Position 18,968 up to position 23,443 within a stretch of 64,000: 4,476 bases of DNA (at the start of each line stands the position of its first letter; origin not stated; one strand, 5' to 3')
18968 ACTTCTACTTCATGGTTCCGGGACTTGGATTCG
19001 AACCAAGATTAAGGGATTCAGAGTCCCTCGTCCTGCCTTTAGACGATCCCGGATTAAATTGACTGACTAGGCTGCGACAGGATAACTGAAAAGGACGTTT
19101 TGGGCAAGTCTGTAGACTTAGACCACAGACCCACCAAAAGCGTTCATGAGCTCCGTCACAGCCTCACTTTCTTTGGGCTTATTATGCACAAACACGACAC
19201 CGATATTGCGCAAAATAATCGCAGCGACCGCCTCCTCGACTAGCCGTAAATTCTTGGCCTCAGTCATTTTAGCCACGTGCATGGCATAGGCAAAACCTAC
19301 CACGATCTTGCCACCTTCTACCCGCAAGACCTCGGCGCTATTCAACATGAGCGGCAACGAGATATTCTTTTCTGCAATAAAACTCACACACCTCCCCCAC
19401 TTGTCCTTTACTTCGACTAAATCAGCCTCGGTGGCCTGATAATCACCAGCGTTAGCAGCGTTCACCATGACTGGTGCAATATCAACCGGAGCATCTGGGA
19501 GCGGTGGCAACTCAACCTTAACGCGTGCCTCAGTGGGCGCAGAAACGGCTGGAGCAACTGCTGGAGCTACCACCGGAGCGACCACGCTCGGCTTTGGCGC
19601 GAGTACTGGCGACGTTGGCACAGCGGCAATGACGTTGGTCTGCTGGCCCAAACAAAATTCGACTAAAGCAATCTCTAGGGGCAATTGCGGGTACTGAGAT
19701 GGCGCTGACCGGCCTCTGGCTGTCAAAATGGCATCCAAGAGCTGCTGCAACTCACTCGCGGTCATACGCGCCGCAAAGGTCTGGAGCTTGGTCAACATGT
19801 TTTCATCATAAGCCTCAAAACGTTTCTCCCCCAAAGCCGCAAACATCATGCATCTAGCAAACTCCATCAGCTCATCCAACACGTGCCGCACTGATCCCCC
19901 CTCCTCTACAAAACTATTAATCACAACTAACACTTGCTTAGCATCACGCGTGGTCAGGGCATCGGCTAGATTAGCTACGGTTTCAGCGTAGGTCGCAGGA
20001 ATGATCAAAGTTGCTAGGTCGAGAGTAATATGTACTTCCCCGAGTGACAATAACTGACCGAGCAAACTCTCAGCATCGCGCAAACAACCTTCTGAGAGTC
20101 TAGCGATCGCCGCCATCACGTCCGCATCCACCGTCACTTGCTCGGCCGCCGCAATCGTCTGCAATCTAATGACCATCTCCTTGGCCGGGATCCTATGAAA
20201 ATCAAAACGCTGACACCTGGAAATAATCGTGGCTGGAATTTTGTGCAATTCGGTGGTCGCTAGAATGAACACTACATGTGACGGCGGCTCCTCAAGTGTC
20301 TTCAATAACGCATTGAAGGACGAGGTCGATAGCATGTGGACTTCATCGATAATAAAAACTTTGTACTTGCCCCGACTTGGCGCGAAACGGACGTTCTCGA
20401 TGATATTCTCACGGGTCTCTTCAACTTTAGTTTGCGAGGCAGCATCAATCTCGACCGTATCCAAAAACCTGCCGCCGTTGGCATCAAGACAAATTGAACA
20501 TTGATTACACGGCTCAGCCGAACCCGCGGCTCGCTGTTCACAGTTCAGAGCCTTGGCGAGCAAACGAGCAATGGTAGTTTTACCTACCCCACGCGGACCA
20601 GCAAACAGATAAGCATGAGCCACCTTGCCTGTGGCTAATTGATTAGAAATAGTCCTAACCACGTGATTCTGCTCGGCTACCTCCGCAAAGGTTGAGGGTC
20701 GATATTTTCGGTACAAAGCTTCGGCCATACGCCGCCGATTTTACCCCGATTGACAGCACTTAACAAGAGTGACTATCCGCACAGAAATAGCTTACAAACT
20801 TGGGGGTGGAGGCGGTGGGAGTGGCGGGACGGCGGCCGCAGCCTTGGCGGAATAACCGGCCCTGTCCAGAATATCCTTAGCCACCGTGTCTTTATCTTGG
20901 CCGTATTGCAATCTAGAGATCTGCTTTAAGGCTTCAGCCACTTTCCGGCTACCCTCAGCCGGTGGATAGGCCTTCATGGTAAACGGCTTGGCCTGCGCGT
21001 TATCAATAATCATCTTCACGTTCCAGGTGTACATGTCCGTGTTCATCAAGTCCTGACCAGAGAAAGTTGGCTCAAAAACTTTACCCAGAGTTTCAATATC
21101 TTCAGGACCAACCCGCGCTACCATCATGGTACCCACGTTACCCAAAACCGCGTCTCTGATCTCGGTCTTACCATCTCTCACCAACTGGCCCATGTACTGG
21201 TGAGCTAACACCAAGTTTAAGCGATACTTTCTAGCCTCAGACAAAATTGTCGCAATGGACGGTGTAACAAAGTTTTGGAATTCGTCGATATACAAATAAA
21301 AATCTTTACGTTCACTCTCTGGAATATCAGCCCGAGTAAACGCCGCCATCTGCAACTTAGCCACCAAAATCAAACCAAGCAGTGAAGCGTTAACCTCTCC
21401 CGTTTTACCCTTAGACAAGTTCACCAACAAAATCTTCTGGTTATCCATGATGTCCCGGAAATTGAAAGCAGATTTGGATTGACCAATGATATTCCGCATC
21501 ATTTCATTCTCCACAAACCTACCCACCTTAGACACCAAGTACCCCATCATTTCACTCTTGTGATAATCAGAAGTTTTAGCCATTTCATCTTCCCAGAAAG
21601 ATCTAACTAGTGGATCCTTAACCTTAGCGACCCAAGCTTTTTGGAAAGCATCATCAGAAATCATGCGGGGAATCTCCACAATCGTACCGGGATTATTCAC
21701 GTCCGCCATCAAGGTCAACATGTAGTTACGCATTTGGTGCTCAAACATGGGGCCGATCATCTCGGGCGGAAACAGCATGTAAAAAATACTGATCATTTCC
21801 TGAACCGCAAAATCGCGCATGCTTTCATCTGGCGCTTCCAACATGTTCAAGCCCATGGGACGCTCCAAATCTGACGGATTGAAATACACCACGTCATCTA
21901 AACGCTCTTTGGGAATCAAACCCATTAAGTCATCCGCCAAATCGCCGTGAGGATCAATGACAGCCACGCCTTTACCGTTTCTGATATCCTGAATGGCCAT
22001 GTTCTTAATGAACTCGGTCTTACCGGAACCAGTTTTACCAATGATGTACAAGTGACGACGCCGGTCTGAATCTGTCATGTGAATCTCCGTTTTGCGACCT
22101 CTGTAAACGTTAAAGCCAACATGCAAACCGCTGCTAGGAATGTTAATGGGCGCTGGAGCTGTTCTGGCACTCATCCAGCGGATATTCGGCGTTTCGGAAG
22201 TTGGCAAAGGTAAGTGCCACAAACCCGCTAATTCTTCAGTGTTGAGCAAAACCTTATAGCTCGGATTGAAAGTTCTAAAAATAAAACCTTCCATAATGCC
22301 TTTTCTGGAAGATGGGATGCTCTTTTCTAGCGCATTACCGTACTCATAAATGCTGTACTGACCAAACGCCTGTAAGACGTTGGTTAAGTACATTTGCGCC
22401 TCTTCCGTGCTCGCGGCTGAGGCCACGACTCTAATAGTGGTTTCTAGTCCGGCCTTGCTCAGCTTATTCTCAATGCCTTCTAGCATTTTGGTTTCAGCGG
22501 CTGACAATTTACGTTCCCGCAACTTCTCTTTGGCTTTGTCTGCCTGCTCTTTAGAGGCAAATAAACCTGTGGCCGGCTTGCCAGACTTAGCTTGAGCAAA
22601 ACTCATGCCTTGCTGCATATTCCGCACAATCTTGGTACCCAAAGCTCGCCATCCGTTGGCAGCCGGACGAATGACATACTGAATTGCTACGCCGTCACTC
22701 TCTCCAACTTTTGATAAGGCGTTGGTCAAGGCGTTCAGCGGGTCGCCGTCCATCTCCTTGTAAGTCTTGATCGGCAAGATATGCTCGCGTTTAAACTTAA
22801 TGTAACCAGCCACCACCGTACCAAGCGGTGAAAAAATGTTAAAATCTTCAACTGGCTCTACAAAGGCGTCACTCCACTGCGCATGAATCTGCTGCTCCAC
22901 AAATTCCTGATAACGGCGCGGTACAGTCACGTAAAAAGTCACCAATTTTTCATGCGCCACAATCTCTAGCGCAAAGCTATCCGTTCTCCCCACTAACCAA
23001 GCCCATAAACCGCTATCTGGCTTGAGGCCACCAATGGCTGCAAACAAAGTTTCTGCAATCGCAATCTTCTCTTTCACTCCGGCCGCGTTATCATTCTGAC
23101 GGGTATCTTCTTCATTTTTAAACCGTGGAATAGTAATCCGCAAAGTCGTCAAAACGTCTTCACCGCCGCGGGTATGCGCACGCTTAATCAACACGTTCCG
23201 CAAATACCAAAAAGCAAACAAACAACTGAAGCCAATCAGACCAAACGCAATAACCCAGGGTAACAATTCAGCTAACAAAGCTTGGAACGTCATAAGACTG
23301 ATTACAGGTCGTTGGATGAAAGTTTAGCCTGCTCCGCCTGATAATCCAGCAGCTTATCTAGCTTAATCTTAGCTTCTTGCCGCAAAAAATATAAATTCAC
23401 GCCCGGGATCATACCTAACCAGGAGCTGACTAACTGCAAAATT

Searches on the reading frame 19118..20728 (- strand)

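Call 74: search_protein_families(library=pfam, proteins=[window:19118-20728:-], max_evalue=0.001)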
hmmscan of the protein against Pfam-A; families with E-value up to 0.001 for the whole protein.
window:19118-20728:- (536 aa): 16 families
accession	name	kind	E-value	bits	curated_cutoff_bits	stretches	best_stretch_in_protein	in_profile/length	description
PF13177.12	DNA_pol3_delta2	-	4.7e-43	147.4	27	1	20-179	2-159/161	DNA polymerase III, delta subunit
PF00004.35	AAA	-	2.6e-16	60.7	21.2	1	41-176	2-124/131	ATPase family associated with various cellular activities (AAA)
PF12169.13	DNA_pol3_gamma3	-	2.6e-08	34.2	24.4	1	249-359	16-128/143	DNA polymerase III subunits gamma and tau domain III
PF13401.12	AAA_22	-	1e-07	32.7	27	1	41-159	9-123/130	AAA domain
PF13604.12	AAA_30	-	1e-06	29.1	27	1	37-155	18-122/191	AAA domain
PF13191.12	AAA_16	-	1.3e-06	29.4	32.6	1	30-155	18-167/167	AAA ATPase domain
PF22608.2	DNAX_ATPase_lid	-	2.3e-06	27.7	27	1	188-230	5-47/49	DNA polymerase III clamp loader subunit, ATPase lid domain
PF07728.20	AAA_5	-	3e-06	27.7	22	1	41-149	3-94/139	AAA domain (dynein-related subfamily)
PF06068.19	TIP49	-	6.3e-06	26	23.8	0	106-159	255-311/347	TIP49 P-loop domain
PF05496.18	RuvB_N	-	9.5e-06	25.9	27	1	10-68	2-64/159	Holliday junction DNA helicase RuvB P-loop domain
PF03215.21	Rad17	-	2.5e-05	24.7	23.8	1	3-130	7-141/186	Rad17 P-loop domain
PF12775.13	AAA_7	-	3.2e-05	24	25.8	0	36-65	32-61/181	P-loop containing dynein motor region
PF04851.21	ResIII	-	4.7e-05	23.8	22.5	0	116-146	120-151/164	Type III restriction enzyme, res subunit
PF13173.12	AAA_14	-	4.8e-05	23.8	27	1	39-145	4-84/129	AAA domain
PF13238.12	AAA_18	-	5.3e-05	24.1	29.4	1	42-130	3-80/128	AAA domain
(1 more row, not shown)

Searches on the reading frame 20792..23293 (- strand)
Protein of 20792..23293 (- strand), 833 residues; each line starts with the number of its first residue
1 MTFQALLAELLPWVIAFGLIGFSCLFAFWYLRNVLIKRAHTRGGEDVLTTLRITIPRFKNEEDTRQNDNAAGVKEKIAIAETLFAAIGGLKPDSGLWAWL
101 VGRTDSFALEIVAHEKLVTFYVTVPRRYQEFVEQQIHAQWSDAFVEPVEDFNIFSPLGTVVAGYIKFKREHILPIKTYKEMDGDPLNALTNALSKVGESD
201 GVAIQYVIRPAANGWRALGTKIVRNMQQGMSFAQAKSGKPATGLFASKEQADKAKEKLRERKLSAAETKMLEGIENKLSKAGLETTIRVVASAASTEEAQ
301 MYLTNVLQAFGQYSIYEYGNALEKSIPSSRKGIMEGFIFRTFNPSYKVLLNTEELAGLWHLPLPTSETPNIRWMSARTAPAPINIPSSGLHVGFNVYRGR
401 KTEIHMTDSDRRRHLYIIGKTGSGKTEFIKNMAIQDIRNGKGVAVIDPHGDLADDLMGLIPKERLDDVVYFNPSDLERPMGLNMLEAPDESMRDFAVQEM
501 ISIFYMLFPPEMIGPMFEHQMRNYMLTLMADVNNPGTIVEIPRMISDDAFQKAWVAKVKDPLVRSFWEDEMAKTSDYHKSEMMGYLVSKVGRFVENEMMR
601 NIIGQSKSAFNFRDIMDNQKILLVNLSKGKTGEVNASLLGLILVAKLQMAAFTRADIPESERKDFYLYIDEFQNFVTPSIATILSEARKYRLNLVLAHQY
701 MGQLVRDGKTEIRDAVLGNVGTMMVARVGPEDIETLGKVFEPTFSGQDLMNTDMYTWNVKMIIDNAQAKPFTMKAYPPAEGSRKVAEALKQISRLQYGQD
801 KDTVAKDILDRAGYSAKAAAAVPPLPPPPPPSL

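Call 74: search_protein_families(library=pfam, proteins=[window:20792-23293:-], max_evalue=0.001)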
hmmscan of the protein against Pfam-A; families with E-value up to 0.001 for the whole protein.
window:20792-23293:- (833 aa): 4 families
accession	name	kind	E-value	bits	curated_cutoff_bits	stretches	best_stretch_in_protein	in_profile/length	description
PF10412.15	TrwB_AAD_bind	-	1.4e-11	44.3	20.5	1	405-731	8-313/387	Type IV secretion-system coupling protein DNA-binding domain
PF02534.20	T4SS-DNA_transf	-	1.8e-09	37.4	20.1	1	404-727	37-367/468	Type IV secretory system Conjugative DNA transfer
PF01935.23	DUF87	-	6.7e-08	33.3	23.2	1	411-633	22-208/220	Helicase HerA, central domain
PF12696.13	TraG-D_C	-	1.7e-05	25.1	22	1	665-736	2-72/126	TraM recognition site of TraD and TraG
